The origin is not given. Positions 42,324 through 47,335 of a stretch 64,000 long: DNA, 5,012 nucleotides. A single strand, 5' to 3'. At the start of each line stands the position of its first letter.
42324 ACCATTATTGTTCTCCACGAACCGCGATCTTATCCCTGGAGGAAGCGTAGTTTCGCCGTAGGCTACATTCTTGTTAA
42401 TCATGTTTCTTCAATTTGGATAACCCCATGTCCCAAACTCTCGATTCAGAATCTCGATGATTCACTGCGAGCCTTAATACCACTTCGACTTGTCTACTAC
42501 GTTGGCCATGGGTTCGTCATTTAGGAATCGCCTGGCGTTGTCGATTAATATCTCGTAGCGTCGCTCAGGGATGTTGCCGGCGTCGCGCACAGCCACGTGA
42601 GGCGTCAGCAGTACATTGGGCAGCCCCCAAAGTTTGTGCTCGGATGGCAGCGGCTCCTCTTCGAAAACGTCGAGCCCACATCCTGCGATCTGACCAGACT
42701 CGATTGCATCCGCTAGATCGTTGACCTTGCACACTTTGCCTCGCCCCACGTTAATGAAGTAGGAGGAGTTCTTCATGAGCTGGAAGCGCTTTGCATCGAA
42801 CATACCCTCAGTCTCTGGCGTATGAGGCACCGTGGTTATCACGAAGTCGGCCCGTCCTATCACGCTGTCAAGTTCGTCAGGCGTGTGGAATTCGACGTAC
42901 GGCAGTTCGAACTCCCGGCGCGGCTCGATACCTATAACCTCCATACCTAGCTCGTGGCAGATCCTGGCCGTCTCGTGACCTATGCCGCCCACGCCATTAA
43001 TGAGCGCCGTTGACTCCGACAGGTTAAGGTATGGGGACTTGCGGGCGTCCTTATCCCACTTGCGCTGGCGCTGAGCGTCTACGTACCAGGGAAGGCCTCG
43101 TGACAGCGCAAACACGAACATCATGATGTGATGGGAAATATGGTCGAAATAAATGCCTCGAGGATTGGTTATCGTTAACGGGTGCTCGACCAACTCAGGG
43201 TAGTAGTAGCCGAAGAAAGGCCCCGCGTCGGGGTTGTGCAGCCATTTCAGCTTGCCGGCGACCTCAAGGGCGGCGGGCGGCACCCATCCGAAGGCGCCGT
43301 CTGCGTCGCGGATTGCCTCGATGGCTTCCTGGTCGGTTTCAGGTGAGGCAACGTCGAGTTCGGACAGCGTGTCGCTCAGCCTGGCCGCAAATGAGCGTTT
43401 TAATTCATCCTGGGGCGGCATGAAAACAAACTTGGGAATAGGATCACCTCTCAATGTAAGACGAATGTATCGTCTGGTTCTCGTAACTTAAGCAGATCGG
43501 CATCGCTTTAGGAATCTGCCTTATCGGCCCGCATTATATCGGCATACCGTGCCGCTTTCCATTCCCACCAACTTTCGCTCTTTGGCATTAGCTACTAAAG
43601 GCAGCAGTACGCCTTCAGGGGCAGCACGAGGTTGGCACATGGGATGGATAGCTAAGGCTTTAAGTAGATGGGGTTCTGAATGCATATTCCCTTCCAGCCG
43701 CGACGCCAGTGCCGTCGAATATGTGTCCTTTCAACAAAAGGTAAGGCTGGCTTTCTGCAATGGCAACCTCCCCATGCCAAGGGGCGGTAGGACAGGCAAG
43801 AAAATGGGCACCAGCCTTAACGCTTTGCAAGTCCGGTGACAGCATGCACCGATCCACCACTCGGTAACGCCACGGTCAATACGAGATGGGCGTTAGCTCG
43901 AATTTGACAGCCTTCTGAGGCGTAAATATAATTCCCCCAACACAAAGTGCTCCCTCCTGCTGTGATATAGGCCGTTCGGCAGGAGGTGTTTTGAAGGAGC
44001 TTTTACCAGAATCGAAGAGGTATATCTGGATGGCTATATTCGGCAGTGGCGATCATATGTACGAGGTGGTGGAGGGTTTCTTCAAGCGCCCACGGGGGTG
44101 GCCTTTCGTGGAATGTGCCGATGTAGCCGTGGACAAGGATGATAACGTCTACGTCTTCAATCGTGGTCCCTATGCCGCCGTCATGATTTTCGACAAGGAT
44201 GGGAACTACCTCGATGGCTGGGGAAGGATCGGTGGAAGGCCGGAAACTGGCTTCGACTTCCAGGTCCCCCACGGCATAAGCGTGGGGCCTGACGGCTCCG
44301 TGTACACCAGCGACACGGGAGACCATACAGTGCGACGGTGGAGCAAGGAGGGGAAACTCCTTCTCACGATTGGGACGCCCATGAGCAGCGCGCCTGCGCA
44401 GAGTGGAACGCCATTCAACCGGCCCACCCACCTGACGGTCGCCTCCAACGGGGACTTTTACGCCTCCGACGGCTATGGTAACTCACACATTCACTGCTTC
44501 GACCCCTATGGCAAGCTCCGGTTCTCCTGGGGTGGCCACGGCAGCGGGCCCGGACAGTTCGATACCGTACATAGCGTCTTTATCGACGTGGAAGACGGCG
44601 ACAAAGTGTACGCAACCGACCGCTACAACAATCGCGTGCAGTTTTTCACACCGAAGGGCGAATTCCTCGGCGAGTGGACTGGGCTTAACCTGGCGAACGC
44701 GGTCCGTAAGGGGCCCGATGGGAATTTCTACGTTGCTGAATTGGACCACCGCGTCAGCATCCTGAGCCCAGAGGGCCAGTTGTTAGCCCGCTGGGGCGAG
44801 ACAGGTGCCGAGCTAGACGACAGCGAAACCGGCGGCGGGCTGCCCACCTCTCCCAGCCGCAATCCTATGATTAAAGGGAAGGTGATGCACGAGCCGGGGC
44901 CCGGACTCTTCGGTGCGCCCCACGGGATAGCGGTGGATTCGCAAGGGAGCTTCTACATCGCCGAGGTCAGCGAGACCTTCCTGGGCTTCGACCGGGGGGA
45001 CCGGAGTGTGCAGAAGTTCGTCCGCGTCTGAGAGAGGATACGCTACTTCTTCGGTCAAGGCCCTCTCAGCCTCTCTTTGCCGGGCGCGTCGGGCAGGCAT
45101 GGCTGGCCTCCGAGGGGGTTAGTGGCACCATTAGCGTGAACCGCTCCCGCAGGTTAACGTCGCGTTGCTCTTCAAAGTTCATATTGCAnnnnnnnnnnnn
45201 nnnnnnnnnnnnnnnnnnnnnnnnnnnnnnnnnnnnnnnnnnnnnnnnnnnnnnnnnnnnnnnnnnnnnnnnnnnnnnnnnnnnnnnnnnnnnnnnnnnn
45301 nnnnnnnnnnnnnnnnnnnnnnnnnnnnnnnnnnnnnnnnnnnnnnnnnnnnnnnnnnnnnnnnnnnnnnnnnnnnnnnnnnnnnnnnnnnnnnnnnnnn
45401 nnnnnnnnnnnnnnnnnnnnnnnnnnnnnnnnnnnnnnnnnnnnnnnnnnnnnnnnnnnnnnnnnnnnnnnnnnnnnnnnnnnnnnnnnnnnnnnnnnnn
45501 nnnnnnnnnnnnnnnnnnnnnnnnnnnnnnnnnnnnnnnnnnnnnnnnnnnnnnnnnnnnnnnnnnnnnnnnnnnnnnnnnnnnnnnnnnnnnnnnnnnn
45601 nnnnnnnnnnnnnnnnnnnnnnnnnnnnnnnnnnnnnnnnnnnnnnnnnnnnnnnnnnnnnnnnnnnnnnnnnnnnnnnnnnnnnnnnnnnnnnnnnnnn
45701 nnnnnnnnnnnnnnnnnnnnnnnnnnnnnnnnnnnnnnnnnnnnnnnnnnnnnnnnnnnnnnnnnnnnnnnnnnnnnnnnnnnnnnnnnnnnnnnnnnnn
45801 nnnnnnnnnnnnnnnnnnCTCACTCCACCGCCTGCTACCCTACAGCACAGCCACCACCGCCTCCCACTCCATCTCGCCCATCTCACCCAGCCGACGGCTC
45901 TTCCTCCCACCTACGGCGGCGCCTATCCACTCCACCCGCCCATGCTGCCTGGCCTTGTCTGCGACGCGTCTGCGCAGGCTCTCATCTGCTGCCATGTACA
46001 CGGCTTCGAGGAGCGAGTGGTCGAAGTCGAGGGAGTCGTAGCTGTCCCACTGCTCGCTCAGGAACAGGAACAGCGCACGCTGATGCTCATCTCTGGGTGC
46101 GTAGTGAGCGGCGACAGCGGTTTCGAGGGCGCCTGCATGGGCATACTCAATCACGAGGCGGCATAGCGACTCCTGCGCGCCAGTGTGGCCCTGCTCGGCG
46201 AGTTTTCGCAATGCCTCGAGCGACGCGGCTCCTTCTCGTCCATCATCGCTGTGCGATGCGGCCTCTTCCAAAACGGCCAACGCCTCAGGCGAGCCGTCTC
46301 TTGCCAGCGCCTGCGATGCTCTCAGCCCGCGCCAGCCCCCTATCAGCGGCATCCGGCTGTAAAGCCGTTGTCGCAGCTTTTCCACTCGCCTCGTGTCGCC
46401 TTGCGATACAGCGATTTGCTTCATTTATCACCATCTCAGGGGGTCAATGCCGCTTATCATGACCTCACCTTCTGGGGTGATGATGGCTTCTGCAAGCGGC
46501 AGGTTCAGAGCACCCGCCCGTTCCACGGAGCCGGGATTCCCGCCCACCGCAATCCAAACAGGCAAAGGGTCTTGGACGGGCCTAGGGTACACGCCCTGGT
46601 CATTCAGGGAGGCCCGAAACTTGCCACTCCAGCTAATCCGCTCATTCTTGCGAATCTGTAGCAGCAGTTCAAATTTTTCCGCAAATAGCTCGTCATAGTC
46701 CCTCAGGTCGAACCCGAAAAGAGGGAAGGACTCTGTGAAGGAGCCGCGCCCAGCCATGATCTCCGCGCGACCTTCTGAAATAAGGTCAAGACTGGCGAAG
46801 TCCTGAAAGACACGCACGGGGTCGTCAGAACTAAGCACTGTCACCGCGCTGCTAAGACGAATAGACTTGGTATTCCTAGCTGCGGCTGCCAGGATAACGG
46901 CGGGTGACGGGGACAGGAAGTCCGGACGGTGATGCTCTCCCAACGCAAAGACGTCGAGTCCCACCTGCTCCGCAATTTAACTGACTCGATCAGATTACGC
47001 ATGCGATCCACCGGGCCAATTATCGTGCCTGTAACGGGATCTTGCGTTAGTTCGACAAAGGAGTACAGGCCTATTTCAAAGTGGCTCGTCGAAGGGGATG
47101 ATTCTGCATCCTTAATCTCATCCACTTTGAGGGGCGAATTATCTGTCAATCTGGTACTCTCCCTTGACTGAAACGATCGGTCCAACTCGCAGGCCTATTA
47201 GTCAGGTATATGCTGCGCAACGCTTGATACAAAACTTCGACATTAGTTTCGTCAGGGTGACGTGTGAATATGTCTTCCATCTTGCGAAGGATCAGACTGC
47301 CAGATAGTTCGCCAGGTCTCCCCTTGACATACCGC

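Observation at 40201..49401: Degraded ~9.2-kb integrated island at tRNA-Pro(GGG), bounded by a 49-nt direct repeat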

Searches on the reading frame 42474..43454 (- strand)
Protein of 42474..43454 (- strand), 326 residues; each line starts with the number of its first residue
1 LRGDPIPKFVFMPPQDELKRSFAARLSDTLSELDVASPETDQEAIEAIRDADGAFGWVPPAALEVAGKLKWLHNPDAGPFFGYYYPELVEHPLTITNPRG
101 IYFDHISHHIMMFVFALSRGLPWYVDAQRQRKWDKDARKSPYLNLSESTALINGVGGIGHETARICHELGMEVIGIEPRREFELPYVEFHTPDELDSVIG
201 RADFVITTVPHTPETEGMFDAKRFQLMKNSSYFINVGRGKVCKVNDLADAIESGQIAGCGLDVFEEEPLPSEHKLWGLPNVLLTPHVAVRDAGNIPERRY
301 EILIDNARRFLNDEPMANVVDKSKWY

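Call 8: search_protein_families(library=pfam, proteins=[window:42474-43454:-], max_evalue=0.01)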
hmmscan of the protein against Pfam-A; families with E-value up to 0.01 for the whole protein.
window:42474-43454:- (326 aa): 1 family
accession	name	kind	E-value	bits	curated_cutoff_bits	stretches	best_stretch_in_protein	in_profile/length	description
PF02826.25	2-Hacid_dh_C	-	7.6e-54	182.2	25.1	1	111-288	1-178/178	D-isomer specific 2-hydroxyacid dehydrogenase, NAD binding domain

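Call 61: search_protein_families(library=ncbifam, proteins=[window:42474-43454:-], max_evalue=0.001)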
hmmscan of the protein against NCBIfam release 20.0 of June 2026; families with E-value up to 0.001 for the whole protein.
window:42474-43454:- (326 aa): 21 families
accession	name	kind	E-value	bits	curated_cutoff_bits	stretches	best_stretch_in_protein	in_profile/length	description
NF041369.1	Dhydh_Halo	equivalog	2.5e-57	194.4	400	1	24-320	16-304/305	D-2-hydroxyacid dehydrogenase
TIGR01327.1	PGDH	equivalog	1.1e-30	107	454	1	108-289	101-280/525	phosphoglycerate dehydrogenase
NF008759.0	PRK11790.1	equivalog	7.3e-29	100.7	404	1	114-288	121-295/410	phosphoglycerate dehydrogenase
NF009714.1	PRK13243.1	equivalog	1.1e-28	100.5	455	1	144-292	147-295/332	glyoxylate reductase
NF005069.0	PRK06487.1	equivalog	4.9e-28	98.1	448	1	91-319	91-319/320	2-hydroxyacid dehydrogenase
NF011938.0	PRK15409.1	equivalog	7.4e-26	90.9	492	1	101-302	98-297/324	glyoxylate/hydroxypyruvate reductase GhrB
NF005387.0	PRK06932.1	equivalog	2e-24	86.1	492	1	94-292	90-292/314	2-hydroxyacid dehydrogenase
NF012013.0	PRK15469.1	equivalog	3.9e-24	85.2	403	1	50-324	38-310/312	glyoxylate/hydroxypyruvate reductase GhrA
NF006263.0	PRK08410.1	equivalog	6.1e-24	85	389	1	94-312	88-308/311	D-2-hydroxyacid dehydrogenase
NF005750.0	PRK07574.1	equivalog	1.4e-22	80.3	329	1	105-288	150-335/386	NAD-dependent formate dehydrogenase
NF005027.0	PRK06436.1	equivalog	1.7e-21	76.6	261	1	137-324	112-292/303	2-hydroxyacid dehydrogenase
NF006374.0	PRK08605.1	subfamily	7.1e-16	58.2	356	1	146-267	145-266/332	D-lactate dehydrogenase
NF000492.1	vanH_gen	exception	1e-15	57.6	540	1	109-267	105-255/312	D-lactate dehydrogenase VanH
NF001309.0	PRK00257.1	equivalog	4.8e-15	55.4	434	1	144-288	113-256/379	4-phosphoerythronate dehydrogenase PdxB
NF009127.0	PRK12480.1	equivalog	9.7e-14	51.1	579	1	131-267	133-264/330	D-lactate dehydrogenase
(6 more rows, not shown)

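Call 80: search_protein_families(library=padloc, proteins=[window:42474-43454:-], max_evalue=0.001)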
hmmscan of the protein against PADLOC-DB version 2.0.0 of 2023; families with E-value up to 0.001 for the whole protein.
window:42474-43454:- (326 aa): 0 families

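Call 81: search_protein_families(library=phrogs, proteins=[window:42474-43454:-], max_evalue=0.001)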
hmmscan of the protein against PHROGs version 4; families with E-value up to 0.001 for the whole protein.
window:42474-43454:- (326 aa): 1 family
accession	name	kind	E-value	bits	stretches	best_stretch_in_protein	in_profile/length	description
phrog_26092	-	unknown function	1.4e-18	68.2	1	143-312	119-286/385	-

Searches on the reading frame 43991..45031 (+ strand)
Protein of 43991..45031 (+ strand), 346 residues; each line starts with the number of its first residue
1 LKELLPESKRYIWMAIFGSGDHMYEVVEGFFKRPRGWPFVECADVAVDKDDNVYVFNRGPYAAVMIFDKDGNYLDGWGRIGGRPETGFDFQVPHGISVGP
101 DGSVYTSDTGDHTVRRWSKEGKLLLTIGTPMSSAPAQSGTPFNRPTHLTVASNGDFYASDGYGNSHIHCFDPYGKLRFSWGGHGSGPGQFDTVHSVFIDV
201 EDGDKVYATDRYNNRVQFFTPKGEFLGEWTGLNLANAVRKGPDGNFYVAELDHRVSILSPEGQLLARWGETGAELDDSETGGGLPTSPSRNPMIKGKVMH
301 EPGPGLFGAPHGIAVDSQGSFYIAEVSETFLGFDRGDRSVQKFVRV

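Call 8: search_protein_families(library=pfam, proteins=[window:43991-45031:+], max_evalue=0.01)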
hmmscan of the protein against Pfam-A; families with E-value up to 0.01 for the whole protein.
window:43991-45031:+ (346 aa): 5 families
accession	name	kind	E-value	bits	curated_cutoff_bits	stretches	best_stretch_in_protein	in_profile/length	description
PF01436.27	NHL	-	5.9e-24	83.3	20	3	90-116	1-27/28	NHL repeat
PF17170.10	DUF5128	-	1.7e-06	27.9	22.9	1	153-229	53-128/321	6-bladed beta-propeller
PF08450.18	SGL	-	0.00026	21.1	26.3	0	91-133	184-228/246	SMP-30/Gluconolactonase/LRE-like region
PF06739.17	SBBP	-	0.0011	19.3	20.5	0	42-55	15-28/38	Beta-propeller repeat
PF25021.1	TEN_NHL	-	0.0022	17.5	27.1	0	90-116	329-355/357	Teneurin NHL domain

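Call 61: search_protein_families(library=ncbifam, proteins=[window:43991-45031:+], max_evalue=0.001)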
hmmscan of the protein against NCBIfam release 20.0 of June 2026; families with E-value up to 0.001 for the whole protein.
window:43991-45031:+ (346 aa): 3 families
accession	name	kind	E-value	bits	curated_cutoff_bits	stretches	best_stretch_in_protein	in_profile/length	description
NF035926.1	scyF_NHL_VPEP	equivalog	3.4e-31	108.7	350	1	36-229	99-283/376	scytonemin biosynthesis PEP-CTERM protein ScyF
NF033206.1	ScyE_fam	subfamily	5.4e-08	32.7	80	0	39-111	252-322/333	ScyD/ScyE family protein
NF047780.1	LIC12708_fam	subfamily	4.5e-07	29.1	150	0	101-178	66-169/391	LIC_12708 family protein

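Call 80: search_protein_families(library=padloc, proteins=[window:43991-45031:+], max_evalue=0.001)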
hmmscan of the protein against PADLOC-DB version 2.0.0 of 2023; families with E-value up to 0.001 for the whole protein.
window:43991-45031:+ (346 aa): 0 families

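Call 81: search_protein_families(library=phrogs, proteins=[window:43991-45031:+], max_evalue=0.001)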
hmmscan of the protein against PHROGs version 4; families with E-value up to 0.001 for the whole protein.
window:43991-45031:+ (346 aa): 1 family
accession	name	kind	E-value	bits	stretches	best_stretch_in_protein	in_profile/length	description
phrog_8401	-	other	8.8e-05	19.9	1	43-265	3898-4049/4158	beta-propeller repeat protein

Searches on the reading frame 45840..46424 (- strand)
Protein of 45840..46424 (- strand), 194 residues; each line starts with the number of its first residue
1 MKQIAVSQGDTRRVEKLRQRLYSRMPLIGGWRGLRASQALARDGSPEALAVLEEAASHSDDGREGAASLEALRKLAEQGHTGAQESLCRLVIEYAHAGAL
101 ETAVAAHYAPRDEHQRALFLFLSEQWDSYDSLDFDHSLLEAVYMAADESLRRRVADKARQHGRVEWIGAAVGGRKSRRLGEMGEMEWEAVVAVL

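Call 8: search_protein_families(library=pfam, proteins=[window:45840-46424:-], max_evalue=0.01)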
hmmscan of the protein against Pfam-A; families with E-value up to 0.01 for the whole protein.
window:45840-46424:- (194 aa): 0 families

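Call 61: search_protein_families(library=ncbifam, proteins=[window:45840-46424:-], max_evalue=0.001)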
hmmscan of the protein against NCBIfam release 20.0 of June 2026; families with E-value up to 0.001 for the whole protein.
window:45840-46424:- (194 aa): 0 families

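Call 73: search_protein_families(library=pfam, proteins=[window:45840-46424:-], max_evalue=5)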
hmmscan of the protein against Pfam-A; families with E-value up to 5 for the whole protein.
window:45840-46424:- (194 aa): 1 family
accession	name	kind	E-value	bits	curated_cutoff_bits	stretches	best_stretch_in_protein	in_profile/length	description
PF13646.12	HEAT_2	-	0.017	15.8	27.7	1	36-75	20-58/88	HEAT repeats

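Call 80: search_protein_families(library=padloc, proteins=[window:45840-46424:-], max_evalue=0.001)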
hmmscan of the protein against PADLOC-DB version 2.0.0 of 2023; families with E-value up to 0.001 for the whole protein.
window:45840-46424:- (194 aa): 0 families

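Call 81: search_protein_families(library=phrogs, proteins=[window:45840-46424:-], max_evalue=0.001)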
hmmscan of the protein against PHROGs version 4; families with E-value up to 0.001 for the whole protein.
window:45840-46424:- (194 aa): 0 families

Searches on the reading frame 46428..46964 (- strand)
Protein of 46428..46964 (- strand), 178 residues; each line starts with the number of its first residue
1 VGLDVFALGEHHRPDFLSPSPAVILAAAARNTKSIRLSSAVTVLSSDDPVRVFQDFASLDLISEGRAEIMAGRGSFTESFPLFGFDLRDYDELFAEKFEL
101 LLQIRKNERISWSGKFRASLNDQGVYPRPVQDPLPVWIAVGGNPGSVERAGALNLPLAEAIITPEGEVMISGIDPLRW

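Call 8: search_protein_families(library=pfam, proteins=[window:46428-46964:-], max_evalue=0.01)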
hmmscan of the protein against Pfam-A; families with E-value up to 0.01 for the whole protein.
window:46428-46964:- (178 aa): 1 family
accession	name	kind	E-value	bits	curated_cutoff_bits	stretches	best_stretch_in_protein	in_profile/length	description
PF00296.26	Bac_luciferase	-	5.9e-37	128.1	27.9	1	2-157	36-188/314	Luciferase-like monooxygenase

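Call 80: search_protein_families(library=padloc, proteins=[window:46428-46964:-], max_evalue=0.001)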
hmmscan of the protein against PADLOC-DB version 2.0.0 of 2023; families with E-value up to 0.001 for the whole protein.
window:46428-46964:- (178 aa): 1 family
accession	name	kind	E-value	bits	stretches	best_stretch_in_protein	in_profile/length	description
PDLC01078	C3a156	-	1.3e-12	45.9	1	10-152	35-162/268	oxidoreductase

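Call 81: search_protein_families(library=phrogs, proteins=[window:46428-46964:-], max_evalue=0.001)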
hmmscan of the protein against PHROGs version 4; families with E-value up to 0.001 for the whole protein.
window:46428-46964:- (178 aa): 0 families

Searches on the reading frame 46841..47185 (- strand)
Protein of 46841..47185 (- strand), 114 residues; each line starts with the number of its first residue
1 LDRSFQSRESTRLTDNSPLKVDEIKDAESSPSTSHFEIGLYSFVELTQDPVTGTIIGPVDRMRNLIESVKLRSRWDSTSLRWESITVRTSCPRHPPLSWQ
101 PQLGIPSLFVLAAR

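Call 11: search_protein_families(library=pfam, proteins=[window:46841-47185:-], max_evalue=1)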
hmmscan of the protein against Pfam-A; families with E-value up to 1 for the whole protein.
window:46841-47185:- (114 aa): 0 families

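Call 73: search_protein_families(library=pfam, proteins=[window:46841-47185:-], max_evalue=5)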
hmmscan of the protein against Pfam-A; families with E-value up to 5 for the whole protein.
window:46841-47185:- (114 aa): 0 families
